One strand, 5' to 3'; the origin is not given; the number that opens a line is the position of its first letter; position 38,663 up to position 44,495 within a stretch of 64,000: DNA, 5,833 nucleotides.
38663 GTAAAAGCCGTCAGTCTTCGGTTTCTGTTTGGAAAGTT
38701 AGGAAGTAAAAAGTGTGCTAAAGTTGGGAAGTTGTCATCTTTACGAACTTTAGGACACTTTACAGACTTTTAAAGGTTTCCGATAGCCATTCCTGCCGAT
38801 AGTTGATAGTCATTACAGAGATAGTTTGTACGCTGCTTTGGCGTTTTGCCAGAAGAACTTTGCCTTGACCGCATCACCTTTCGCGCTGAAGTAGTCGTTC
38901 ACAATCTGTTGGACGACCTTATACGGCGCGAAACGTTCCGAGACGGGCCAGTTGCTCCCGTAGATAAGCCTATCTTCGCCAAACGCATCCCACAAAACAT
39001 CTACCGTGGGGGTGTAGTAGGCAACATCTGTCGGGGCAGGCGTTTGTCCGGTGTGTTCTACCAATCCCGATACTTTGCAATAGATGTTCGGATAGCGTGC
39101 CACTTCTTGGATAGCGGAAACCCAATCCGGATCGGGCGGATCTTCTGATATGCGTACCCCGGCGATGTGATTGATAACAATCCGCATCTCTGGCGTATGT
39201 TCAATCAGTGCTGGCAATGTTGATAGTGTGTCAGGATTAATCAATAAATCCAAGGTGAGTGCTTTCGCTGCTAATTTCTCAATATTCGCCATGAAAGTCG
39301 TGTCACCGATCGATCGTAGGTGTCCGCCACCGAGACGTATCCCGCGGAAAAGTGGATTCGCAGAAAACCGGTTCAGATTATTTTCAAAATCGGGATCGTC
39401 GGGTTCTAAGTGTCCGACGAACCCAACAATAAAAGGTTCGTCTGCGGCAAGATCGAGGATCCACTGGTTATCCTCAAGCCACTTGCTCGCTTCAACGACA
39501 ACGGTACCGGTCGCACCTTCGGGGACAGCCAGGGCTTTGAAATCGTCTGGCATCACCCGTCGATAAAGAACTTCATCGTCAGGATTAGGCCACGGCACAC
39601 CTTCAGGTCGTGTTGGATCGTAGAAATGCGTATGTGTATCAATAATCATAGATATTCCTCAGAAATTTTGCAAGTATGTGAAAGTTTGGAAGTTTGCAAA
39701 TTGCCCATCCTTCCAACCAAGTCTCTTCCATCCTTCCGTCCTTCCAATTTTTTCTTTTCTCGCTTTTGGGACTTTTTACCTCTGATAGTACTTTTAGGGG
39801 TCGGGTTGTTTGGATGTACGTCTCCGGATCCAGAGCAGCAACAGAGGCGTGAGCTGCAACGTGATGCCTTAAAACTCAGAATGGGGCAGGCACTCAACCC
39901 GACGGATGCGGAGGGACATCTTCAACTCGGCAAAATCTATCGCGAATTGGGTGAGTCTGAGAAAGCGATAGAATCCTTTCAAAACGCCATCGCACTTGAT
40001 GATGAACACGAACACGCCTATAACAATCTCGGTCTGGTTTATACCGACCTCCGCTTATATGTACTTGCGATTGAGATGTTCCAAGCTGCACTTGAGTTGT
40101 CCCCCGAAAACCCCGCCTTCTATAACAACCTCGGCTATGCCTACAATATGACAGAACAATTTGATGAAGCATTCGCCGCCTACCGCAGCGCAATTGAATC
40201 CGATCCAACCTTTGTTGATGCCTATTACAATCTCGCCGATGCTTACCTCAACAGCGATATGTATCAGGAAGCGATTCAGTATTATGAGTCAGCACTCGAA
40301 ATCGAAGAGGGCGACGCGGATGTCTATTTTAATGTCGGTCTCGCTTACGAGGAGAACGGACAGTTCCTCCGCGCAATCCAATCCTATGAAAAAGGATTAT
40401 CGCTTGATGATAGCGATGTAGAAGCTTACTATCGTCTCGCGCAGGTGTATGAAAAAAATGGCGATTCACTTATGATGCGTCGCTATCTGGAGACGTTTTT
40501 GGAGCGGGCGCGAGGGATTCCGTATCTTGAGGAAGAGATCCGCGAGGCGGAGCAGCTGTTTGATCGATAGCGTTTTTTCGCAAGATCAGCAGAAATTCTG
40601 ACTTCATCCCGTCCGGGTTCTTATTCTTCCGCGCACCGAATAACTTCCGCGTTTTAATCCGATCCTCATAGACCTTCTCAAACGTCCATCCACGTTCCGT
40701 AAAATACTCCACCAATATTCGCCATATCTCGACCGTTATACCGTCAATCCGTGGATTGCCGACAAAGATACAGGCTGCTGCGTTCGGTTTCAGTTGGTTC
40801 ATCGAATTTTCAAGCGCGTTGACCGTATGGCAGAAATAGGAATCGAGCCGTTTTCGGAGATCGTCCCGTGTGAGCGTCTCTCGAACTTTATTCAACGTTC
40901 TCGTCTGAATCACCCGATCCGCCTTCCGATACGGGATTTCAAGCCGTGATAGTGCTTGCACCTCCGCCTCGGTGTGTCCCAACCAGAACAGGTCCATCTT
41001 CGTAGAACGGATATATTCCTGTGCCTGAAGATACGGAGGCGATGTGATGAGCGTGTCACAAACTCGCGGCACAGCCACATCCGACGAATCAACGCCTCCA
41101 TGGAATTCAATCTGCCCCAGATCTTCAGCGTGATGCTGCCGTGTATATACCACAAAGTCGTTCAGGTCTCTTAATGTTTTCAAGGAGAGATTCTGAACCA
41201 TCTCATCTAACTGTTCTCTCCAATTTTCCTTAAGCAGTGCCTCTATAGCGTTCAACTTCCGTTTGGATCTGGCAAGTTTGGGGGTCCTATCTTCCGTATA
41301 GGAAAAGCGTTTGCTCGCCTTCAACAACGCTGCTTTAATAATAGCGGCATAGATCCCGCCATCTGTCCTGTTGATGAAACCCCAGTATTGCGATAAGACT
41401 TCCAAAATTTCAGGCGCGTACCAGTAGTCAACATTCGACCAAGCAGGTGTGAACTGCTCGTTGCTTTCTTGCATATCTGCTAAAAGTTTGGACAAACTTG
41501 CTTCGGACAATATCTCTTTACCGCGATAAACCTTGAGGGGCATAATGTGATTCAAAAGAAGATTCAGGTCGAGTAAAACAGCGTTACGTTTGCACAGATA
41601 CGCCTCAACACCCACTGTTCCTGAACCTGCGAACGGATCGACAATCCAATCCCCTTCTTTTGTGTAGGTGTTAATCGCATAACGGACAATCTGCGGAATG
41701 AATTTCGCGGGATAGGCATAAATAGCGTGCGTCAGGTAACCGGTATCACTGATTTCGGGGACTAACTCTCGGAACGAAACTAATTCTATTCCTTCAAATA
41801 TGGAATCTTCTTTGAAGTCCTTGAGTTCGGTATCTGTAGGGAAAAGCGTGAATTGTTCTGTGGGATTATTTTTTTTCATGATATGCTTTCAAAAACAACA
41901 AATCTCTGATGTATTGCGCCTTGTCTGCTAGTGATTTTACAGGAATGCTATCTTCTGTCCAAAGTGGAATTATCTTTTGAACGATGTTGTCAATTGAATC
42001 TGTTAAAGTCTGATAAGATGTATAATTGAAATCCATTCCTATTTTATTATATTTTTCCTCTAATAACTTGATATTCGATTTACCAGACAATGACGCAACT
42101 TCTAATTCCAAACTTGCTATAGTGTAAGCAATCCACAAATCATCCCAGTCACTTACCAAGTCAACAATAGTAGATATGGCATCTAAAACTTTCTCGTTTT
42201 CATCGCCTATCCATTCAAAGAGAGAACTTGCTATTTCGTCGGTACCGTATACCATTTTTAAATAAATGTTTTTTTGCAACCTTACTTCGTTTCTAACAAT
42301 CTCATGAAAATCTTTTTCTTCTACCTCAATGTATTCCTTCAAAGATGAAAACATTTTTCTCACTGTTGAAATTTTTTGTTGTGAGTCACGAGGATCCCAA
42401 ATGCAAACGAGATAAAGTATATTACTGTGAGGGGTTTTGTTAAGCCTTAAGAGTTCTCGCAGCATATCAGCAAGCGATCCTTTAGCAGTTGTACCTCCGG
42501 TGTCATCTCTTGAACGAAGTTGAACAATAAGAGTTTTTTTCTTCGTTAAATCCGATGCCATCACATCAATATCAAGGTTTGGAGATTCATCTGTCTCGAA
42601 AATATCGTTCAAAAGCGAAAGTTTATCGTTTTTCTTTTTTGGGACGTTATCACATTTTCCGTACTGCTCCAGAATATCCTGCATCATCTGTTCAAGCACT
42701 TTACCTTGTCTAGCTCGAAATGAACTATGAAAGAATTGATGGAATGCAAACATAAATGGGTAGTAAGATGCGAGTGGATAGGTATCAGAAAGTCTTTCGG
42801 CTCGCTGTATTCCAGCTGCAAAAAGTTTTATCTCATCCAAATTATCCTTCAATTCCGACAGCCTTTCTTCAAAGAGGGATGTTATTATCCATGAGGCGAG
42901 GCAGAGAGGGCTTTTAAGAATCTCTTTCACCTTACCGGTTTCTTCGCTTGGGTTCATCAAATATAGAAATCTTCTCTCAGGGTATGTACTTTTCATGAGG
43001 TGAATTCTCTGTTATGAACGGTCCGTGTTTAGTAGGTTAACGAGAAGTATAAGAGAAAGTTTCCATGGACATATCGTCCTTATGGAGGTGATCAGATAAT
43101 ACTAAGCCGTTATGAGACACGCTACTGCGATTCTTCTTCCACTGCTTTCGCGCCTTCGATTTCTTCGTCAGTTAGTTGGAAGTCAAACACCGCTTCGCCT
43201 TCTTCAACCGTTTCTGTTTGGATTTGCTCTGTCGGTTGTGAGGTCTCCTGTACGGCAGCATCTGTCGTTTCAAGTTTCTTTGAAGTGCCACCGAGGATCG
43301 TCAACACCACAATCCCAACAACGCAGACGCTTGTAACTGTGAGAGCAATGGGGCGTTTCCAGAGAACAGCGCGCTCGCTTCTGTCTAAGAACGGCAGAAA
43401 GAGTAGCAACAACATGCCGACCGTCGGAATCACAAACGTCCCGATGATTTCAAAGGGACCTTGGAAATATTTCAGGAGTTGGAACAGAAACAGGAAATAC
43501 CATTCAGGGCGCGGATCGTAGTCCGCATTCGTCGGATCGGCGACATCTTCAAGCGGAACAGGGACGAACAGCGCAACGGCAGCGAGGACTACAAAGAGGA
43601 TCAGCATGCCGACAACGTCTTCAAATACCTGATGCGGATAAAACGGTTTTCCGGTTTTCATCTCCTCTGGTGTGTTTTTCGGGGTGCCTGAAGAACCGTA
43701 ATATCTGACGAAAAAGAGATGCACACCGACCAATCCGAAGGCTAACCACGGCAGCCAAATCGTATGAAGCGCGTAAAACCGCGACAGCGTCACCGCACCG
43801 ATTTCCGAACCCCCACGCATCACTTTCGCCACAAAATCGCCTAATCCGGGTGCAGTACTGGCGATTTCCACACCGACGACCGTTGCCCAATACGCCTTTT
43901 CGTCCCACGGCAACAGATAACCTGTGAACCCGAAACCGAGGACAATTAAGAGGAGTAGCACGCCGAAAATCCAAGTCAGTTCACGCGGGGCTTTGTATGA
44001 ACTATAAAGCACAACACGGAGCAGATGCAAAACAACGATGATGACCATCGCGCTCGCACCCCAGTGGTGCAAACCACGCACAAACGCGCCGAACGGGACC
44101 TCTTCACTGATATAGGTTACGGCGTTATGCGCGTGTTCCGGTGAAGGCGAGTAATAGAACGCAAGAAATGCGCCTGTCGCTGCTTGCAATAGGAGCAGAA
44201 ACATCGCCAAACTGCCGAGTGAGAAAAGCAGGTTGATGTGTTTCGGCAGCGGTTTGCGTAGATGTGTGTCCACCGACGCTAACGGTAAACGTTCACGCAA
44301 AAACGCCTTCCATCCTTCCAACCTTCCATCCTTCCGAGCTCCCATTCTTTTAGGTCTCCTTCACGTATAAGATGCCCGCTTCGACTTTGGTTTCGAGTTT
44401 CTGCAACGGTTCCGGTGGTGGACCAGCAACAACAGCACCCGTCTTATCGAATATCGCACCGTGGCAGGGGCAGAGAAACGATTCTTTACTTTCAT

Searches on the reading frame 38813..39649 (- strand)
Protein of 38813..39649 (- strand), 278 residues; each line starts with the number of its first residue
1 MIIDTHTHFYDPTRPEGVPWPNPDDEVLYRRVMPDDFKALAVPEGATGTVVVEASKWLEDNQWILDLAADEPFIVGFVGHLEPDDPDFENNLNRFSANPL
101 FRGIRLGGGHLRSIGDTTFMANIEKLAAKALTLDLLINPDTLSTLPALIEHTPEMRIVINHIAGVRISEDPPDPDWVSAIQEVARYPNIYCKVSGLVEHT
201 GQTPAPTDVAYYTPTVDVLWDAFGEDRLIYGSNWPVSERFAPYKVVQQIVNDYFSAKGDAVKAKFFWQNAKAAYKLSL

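Call 64: search_protein_families(library=pfam, proteins=[window:38813-39649:-], max_evalue=0.000001)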
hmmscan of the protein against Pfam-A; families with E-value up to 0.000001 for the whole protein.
window:38813-39649:- (278 aa): 1 family
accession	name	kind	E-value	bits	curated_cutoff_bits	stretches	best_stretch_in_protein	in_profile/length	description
PF04909.20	Amidohydro_2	-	1e-37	130.9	26.4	1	3-276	1-289/289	Amidohydrolase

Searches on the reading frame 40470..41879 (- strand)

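Call 64: search_protein_families(library=pfam, proteins=[window:40470-41879:-], max_evalue=0.000001)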
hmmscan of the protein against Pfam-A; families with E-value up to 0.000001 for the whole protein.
window:40470-41879:- (469 aa): 1 family
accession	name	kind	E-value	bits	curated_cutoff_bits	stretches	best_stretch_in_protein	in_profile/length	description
PF01555.25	N6_N4_Mtase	-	4.8e-13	50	26.7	1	54-106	160-212/221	DNA methylase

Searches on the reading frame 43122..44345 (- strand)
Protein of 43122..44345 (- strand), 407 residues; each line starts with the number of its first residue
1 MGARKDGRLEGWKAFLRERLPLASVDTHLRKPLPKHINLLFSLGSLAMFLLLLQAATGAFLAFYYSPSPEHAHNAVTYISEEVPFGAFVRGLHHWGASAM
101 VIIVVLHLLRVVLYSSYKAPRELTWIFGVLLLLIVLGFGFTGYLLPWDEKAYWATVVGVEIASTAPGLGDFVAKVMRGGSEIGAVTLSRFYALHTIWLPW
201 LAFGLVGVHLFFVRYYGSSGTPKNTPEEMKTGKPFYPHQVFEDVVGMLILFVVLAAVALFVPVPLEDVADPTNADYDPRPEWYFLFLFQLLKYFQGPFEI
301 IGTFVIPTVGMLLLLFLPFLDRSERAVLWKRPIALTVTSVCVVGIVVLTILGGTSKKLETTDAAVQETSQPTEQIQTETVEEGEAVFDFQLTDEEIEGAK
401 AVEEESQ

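Call 64: search_protein_families(library=pfam, proteins=[window:43122-44345:-], max_evalue=0.000001)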
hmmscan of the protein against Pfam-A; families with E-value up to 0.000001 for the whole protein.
window:43122-44345:- (407 aa): 3 families
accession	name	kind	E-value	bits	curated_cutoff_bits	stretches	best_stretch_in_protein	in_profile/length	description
PF00033.24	Cytochrome_B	-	4.8e-52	177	27.2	1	31-217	4-189/189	Cytochrome b/b6/petB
PF13631.11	Cytochrom_B_N_2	-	3.5e-44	151.2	27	1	99-266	2-167/169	Cytochrome b(N-terminal)/b6/petB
PF00032.22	Cytochrom_B_C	-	1.9e-10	41.3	20.7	1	269-356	2-86/102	Cytochrome b(C-terminal)/b6/petD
